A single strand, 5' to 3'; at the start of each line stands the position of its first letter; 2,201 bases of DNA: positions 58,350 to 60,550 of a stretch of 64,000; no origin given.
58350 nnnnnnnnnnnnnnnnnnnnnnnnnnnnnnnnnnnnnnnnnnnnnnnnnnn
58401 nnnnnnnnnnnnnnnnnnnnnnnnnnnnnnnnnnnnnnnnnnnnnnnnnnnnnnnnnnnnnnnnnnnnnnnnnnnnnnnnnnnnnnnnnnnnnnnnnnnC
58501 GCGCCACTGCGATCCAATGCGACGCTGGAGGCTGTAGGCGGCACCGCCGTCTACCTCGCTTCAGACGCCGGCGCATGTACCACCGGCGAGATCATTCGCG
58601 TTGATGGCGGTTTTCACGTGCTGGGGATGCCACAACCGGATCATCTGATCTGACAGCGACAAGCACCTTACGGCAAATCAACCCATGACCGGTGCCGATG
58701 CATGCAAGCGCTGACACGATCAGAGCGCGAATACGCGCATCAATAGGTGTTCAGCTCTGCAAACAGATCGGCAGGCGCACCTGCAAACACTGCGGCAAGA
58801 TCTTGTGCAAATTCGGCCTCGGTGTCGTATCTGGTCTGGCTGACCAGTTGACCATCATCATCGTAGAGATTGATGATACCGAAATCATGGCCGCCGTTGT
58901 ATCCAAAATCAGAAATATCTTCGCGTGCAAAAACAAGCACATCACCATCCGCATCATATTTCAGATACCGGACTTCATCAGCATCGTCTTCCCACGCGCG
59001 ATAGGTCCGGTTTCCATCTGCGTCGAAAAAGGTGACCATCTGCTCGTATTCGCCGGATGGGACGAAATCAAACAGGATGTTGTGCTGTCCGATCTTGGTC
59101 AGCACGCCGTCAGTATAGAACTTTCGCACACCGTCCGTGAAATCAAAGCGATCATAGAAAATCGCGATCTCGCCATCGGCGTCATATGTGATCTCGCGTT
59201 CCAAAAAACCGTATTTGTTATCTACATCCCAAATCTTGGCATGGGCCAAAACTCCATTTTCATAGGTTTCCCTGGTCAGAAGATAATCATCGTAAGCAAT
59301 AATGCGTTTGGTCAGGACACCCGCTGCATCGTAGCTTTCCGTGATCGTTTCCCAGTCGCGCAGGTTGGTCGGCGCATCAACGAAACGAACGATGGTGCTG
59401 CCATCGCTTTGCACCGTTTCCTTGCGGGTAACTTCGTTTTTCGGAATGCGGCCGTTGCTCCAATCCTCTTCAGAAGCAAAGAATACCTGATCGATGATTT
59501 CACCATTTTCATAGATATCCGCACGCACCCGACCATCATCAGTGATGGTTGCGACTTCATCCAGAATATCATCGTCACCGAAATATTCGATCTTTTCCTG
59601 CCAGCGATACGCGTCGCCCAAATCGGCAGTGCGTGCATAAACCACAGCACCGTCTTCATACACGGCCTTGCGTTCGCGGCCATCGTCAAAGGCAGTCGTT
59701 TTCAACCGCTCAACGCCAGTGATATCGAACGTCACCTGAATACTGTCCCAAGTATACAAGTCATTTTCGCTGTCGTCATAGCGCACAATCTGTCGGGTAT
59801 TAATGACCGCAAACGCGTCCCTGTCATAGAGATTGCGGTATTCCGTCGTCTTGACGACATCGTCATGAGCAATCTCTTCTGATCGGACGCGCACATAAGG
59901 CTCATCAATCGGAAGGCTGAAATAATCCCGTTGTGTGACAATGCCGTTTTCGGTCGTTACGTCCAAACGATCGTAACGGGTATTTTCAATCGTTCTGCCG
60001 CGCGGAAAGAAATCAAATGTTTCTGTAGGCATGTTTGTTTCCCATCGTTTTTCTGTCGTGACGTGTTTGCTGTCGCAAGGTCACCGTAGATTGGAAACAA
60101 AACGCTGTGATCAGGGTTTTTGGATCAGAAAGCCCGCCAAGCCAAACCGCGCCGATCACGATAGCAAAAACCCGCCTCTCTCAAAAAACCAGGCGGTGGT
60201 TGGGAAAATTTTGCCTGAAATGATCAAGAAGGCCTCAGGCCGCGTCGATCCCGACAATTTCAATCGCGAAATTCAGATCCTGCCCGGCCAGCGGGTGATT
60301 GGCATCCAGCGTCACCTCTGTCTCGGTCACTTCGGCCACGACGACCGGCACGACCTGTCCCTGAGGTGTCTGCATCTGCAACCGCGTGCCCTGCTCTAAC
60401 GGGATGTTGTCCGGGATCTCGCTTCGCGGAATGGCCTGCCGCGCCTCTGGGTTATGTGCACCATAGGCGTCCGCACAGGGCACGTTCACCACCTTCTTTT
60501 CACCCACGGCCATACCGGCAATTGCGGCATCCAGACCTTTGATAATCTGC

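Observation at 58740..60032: Low-GC 430-aa protein built from about 20-residue aromatic-acidic repeats, immediately after fabI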

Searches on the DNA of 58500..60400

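Call 78: search_rna_families(source=window, start=58500, end=60400, threshold=evalue, max_evalue=1)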
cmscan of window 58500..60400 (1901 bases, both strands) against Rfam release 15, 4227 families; matches with E-value up to 1: 1.
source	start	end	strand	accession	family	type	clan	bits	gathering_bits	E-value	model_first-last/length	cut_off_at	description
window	60296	60388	+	RF02246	Six3os1_1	Gene; lncRNA;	-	17.1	50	0.73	1-87/87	no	Six3os1 conserved region 1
